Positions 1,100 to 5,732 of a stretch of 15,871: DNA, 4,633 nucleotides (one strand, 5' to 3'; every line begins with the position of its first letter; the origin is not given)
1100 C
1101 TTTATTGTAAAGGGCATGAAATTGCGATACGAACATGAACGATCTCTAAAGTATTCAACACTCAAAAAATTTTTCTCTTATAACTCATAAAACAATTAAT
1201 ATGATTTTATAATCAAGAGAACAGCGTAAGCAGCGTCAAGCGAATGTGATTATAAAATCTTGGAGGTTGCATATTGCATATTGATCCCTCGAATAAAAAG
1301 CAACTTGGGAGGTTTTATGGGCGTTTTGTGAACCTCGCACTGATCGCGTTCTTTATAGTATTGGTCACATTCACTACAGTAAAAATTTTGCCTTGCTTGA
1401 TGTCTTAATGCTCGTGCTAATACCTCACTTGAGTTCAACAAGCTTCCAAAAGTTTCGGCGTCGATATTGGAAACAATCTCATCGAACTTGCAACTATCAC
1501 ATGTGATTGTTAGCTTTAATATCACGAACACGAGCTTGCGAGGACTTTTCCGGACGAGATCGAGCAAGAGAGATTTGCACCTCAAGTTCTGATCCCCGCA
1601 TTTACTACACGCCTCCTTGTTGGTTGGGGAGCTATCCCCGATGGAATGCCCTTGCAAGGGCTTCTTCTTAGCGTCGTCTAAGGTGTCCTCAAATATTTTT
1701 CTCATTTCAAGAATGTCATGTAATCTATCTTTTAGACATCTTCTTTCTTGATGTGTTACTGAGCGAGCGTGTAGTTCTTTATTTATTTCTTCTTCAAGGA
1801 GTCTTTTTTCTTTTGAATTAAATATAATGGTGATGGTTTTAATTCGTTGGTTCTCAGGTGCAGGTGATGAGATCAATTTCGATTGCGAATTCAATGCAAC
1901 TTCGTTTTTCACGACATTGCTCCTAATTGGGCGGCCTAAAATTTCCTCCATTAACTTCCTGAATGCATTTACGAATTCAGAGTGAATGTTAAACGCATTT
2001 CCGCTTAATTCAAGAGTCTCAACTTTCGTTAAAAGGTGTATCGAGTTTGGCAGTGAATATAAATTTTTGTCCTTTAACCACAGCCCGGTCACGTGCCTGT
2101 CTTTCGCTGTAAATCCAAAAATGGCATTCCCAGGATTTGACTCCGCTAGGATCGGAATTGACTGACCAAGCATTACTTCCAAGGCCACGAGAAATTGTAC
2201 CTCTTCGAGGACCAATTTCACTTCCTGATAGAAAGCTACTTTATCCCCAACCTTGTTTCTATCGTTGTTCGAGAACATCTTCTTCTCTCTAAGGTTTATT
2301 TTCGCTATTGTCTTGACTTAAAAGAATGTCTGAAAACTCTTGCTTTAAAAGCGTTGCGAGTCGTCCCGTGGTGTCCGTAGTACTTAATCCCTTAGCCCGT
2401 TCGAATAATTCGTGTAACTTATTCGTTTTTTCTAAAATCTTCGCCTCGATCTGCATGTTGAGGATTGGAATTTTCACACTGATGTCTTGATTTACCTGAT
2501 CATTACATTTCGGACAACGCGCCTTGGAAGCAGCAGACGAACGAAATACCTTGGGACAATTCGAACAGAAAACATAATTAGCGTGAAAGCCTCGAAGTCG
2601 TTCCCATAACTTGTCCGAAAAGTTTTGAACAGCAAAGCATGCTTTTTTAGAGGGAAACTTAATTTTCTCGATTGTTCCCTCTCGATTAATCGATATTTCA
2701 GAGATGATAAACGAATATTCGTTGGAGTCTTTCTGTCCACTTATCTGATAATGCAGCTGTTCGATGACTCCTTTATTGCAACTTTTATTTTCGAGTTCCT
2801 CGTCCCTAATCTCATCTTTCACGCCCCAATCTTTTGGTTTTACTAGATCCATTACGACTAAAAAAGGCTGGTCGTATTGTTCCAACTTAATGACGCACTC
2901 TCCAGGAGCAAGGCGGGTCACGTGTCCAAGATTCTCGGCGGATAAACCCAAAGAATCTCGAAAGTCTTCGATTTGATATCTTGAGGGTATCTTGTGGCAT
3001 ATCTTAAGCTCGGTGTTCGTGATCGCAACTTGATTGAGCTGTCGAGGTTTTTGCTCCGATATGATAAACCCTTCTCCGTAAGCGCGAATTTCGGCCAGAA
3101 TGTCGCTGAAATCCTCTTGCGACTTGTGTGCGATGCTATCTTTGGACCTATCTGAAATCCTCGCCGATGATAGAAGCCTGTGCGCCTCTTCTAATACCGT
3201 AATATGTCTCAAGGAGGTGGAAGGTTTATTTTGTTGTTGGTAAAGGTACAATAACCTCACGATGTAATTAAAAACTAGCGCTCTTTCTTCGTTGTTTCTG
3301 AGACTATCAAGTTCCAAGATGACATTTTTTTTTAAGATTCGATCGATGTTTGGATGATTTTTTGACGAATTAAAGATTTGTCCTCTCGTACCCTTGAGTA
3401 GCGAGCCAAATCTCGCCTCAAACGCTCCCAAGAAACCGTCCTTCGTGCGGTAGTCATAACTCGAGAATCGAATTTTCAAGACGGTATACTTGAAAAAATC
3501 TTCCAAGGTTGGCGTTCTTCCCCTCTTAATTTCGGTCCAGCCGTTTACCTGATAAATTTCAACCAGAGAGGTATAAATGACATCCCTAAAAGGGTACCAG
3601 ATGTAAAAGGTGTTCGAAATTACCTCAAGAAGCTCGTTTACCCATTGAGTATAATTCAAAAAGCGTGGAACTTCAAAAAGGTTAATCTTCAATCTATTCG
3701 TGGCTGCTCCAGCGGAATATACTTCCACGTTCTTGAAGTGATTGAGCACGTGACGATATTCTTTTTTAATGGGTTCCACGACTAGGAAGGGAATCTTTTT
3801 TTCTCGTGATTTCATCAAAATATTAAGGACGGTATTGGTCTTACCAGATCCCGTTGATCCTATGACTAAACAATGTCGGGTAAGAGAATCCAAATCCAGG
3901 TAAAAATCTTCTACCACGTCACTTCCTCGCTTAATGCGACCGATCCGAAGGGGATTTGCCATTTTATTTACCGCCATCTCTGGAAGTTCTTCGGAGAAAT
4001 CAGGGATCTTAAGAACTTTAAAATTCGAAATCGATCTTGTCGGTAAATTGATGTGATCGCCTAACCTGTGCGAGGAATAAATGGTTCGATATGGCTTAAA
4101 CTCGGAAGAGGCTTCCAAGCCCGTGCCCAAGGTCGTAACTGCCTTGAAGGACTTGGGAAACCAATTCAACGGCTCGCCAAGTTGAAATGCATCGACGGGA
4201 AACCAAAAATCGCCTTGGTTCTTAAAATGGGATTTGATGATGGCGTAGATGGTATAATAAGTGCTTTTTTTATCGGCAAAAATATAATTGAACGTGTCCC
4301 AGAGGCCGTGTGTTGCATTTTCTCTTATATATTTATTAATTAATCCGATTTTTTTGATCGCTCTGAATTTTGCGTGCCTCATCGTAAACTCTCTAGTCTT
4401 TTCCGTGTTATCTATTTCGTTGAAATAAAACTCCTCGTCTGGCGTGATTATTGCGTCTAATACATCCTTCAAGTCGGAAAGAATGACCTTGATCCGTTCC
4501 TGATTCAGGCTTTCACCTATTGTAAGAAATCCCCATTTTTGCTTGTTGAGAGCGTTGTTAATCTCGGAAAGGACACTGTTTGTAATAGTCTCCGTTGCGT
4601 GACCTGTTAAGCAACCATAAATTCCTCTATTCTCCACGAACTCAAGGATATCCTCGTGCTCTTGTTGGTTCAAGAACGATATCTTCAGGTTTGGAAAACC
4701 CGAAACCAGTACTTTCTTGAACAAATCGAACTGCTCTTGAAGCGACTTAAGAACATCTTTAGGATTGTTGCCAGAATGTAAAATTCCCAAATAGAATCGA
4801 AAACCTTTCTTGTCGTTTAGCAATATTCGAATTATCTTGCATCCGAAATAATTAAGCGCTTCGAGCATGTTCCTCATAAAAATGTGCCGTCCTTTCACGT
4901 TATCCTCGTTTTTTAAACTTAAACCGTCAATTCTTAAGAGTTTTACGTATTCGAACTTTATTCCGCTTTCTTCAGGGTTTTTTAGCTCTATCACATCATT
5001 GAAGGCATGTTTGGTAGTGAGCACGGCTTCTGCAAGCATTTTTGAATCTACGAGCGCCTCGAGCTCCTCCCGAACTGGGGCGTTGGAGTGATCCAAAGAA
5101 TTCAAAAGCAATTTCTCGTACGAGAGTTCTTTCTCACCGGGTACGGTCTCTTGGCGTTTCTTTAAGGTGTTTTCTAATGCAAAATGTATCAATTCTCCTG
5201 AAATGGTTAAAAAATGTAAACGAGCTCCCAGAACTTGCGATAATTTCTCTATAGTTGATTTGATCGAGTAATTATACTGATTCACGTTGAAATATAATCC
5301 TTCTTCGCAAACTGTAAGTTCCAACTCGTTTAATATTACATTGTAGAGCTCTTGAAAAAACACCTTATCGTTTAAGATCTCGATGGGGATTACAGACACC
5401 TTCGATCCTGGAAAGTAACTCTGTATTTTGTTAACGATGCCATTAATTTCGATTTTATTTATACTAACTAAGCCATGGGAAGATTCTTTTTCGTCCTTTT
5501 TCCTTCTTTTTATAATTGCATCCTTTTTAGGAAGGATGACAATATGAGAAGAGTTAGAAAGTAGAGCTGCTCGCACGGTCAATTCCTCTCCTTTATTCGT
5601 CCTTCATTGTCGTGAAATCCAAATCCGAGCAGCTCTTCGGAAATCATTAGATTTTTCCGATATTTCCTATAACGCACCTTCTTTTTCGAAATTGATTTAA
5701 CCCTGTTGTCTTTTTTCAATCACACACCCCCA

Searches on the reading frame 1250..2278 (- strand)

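Call 4: search_protein_families(library=pfam, proteins=[window:1250-2278:-], max_evalue=0.1)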
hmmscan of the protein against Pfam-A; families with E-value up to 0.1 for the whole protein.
window:1250-2278:- (342 aa): 2 families
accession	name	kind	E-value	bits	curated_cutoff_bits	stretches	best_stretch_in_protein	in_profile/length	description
PF13423.12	UCH_1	-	0.033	14.3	22.2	1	152-320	74-214/317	Ubiquitin carboxyl-terminal hydrolase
PF17026.10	zf-RRPl_C4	-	0.083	13.5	28.9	1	296-323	16-44/108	Putative ribonucleoprotein zinc-finger pf C4 type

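Call 5: search_protein_families(library=ncbifam, proteins=[window:1250-2278:-], max_evalue=0.1)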
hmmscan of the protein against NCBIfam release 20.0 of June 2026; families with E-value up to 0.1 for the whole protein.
window:1250-2278:- (342 aa): 1 family
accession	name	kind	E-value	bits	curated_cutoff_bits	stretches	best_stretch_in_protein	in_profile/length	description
NF003161.0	PRK04136.1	equivalog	0.087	12.4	54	0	218-236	25-43/49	50S ribosomal protein L40e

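Call 6: search_protein_families(library=padloc, proteins=[window:1250-2278:-], max_evalue=0.01)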
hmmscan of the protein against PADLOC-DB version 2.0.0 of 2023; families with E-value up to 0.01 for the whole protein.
window:1250-2278:- (342 aa): 0 families

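Call 118: search_protein_families(library=padloc, proteins=[P0283], max_evalue=1e-8)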
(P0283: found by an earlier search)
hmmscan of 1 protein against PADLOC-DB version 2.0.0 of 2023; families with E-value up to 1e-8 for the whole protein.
P0283 (441 aa): 8 families
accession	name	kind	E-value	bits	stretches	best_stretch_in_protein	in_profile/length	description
PDLC01032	Csx1/Csm6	-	4.1e-22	77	1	2-415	7-372/412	CARF+HEPN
PDLC01824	CARF2--CARF_HEPN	-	3.1e-21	74.3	1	2-414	6-374/376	-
PDLC01621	Csx1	-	3.1e-20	71.1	1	2-388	3-338/340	CAS-III; associated_signaling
PDLC01345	Csx1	-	1.1e-19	69.2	1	2-332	4-264/267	CAS-III; associated_signaling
PDLC01825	CARF2--CARF_HEPN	-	2.6e-14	51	0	84-196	92-199/382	-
PDLC01843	CARF2--CARF_HEPN_CSX20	-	7.8e-12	42.9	1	1-412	6-376/498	-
PDLC01844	CARF2--CARF_HEPN_CSX3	-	1e-10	39.1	1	92-418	62-380/464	-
PDLC01840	CARF2--CARF_HEPN_CARF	-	1.1e-10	38.8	1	93-418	69-397/547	-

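Call 119: search_protein_families(library=ncbifam, proteins=[P0283], max_evalue=0.01)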
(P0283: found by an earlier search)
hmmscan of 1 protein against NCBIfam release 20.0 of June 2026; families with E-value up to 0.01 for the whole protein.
P0283 (441 aa): 1 family
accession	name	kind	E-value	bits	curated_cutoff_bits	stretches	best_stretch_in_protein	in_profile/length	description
TIGR02221.1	cas_TM1812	equivalog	4.3e-06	26.9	76.25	1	93-194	102-200/218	TIGR02221 family CRISPR-associated protein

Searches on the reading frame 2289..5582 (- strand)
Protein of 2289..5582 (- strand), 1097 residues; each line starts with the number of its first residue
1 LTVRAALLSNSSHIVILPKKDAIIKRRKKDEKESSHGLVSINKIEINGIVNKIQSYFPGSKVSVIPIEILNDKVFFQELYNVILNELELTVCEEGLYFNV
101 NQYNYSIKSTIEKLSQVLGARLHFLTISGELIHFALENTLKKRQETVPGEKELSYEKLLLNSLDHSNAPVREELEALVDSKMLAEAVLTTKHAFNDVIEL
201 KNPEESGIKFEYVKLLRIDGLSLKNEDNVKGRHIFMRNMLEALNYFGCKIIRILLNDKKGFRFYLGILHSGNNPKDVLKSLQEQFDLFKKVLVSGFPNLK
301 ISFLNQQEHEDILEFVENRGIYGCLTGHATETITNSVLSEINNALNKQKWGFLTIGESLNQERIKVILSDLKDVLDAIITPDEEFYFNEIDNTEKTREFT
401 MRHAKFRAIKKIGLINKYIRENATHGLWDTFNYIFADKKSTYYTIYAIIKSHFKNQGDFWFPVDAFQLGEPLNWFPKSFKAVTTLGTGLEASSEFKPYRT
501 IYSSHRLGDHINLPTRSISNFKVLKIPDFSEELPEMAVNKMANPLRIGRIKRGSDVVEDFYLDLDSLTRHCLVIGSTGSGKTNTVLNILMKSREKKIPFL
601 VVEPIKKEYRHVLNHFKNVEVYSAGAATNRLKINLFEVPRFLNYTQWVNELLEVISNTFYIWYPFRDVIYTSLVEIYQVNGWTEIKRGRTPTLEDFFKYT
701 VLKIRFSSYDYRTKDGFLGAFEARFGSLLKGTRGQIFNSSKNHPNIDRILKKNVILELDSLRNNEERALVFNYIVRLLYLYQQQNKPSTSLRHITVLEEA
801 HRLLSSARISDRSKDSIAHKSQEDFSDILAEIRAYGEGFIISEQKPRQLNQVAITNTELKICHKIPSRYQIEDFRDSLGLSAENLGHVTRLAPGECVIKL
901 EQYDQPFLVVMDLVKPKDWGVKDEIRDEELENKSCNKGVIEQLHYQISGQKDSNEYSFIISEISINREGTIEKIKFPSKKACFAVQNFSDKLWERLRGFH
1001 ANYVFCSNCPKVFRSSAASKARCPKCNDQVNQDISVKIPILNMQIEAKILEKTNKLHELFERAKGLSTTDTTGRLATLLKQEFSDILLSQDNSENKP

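Call 4: search_protein_families(library=pfam, proteins=[window:2289-5582:-], max_evalue=0.1)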
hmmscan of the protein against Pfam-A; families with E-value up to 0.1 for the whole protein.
window:2289-5582:- (1097 aa): 8 families
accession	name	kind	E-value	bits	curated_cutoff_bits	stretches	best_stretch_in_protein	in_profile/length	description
PF01935.23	DUF87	-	3.4e-10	40.8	23.2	1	546-637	2-91/220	Helicase HerA, central domain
PF00270.35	DEAD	-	6.3e-05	23.2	26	1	569-620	15-69/167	DEAD/DEAH box helicase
PF20720.3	nSTAND3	-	0.00011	22.3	27.2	0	569-612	18-61/155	Novel STAND NTPase 3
PF01580.24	FtsK_SpoIIIE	-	0.00017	21.6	24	1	549-590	19-61/221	FtsK/SpoIIIE family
PF10412.15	TrwB_AAD_bind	-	0.00021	20.8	20.5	1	566-596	13-43/387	Type IV secretion-system coupling protein DNA-binding domain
PF04851.21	ResIII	-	0.00055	20.3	22.5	1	564-620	19-77/164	Type III restriction enzyme, res subunit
PF13401.12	AAA_22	-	0.026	15.3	27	0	569-603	6-40/130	AAA domain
PF12775.13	AAA_7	-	0.071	13.1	25.8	0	568-597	33-62/181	P-loop containing dynein motor region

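Call 5: search_protein_families(library=ncbifam, proteins=[window:2289-5582:-], max_evalue=0.1)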
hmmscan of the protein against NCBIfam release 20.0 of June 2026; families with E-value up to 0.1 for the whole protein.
window:2289-5582:- (1097 aa): 8 families
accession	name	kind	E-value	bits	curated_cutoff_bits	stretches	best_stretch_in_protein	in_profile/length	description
NF053655.1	CedD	equivalog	1.2e-23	83.5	600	1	511-906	166-520/527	DNA-translocating ATPase CedD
NF033849.1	ser_rich_anae_1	subfamily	4e-17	60.9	650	2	417-681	607-884/1163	serine-rich protein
NF040937.1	HerA_Thermprot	equivalog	3e-09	35.8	800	2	752-914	307-464/487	DNA double-strand break repair helicase HerA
NF041447.1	TrbC_conju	equivalog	3e-06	26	800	1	542-591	104-152/685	F-type conjugative transfer protein TrbC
NF042943.1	HerA_antiphage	equivalog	1.6e-05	23.7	800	1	543-634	133-224/566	anti-phage-associated helicase HerA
NF040819.1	helicase_HerA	equivalog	2.9e-05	22.8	970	1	825-910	427-513/561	DNA double-strand break repair helicase HerA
TIGR02759.1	TraD_Ftype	equivalog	0.00084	18.2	521.35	0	554-598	160-206/566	type IV conjugative transfer system coupling protein TraD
NF001608.0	PRK00398.1-6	equivalog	0.049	13.5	84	0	1006-1030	6-31/46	DNA-directed RNA polymerase subunit P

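Call 6: search_protein_families(library=padloc, proteins=[window:2289-5582:-], max_evalue=0.01)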
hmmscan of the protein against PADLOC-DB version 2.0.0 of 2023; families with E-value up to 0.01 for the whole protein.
window:2289-5582:- (1097 aa): 14 families
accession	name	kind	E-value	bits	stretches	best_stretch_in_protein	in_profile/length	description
PDLC04105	HerA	-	1.4e-17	61.5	2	540-630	139-229/576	-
PDLC04140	mad8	-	3.2e-15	54.5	1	551-899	10-287/314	mads_8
PDLC04106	HerA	-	5.2e-14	49.7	2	772-919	489-636/667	-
PDLC04103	HerA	-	1e-11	42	2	560-629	163-232/579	-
PDLC04102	HerA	-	2.1e-10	37.6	2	749-870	461-577/654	-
PDLC04098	HerA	-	2.7e-10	37.5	1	781-865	517-599/686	-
PDLC01055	HerA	-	5.8e-10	36.6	2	546-592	139-181/532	Type III coevolved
PDLC04100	HerA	-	5e-07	26.8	1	542-636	139-233/580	-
PDLC04101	HerA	-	1.3e-06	25.4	1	560-629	159-230/400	-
PDLC02185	HerA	-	1.5e-06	25.3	1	542-633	139-232/585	-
PDLC04099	HerA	-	1.2e-05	22.8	1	540-611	142-212/214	-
PDLC04107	HerA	-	0.00029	17.9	1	568-613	169-214/306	-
PDLC04104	HerA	-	0.0015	15.4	1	769-855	197-279/379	-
PDLC04135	mad3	-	0.0075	13.8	0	569-597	23-55/374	mads_3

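Call 74: find_related_loci(query=window:2289-5582:-, collection=viral_contigs, flank=8000)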
Query window:2289-5582:- (1097 aa) in viral_contigs; peptide patterns used: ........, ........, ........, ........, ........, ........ (x = any residue, [..] = any of these).
3 stretches matched a pattern, but none encodes a relative of the query by tblastn (E <= 1e-3).

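Call 85: search_solved_structures(query=window:2289-5582:-, max_evalue=0.01)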
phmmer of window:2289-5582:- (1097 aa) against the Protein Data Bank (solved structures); distinct sequences matched with E-value up to 0.01: 2.
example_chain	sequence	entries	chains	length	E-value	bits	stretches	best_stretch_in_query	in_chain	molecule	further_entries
4d2i_A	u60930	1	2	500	4.7e-05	24.6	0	548-591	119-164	HERA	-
8wiv_A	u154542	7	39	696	4.8e-05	24.6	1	562-635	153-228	Helicase HerA central domain-containing protein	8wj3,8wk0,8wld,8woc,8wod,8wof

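Call 118: search_protein_families(library=padloc, proteins=[P0283], max_evalue=1e-8)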
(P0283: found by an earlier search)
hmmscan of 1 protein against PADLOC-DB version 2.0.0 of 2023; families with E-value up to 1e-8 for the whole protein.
P0283 (441 aa): 8 families
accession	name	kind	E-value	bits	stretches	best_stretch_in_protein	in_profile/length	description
PDLC01032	Csx1/Csm6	-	4.1e-22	77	1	2-415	7-372/412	CARF+HEPN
PDLC01824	CARF2--CARF_HEPN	-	3.1e-21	74.3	1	2-414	6-374/376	-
PDLC01621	Csx1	-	3.1e-20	71.1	1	2-388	3-338/340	CAS-III; associated_signaling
PDLC01345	Csx1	-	1.1e-19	69.2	1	2-332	4-264/267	CAS-III; associated_signaling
PDLC01825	CARF2--CARF_HEPN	-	2.6e-14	51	0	84-196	92-199/382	-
PDLC01843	CARF2--CARF_HEPN_CSX20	-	7.8e-12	42.9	1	1-412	6-376/498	-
PDLC01844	CARF2--CARF_HEPN_CSX3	-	1e-10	39.1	1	92-418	62-380/464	-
PDLC01840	CARF2--CARF_HEPN_CARF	-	1.1e-10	38.8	1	93-418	69-397/547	-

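Call 119: search_protein_families(library=ncbifam, proteins=[P0283], max_evalue=0.01)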
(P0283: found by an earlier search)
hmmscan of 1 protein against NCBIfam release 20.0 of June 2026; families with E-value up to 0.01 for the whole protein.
P0283 (441 aa): 1 family
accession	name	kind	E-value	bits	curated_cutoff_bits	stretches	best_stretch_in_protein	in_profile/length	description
TIGR02221.1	cas_TM1812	equivalog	4.3e-06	26.9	76.25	1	93-194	102-200/218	TIGR02221 family CRISPR-associated protein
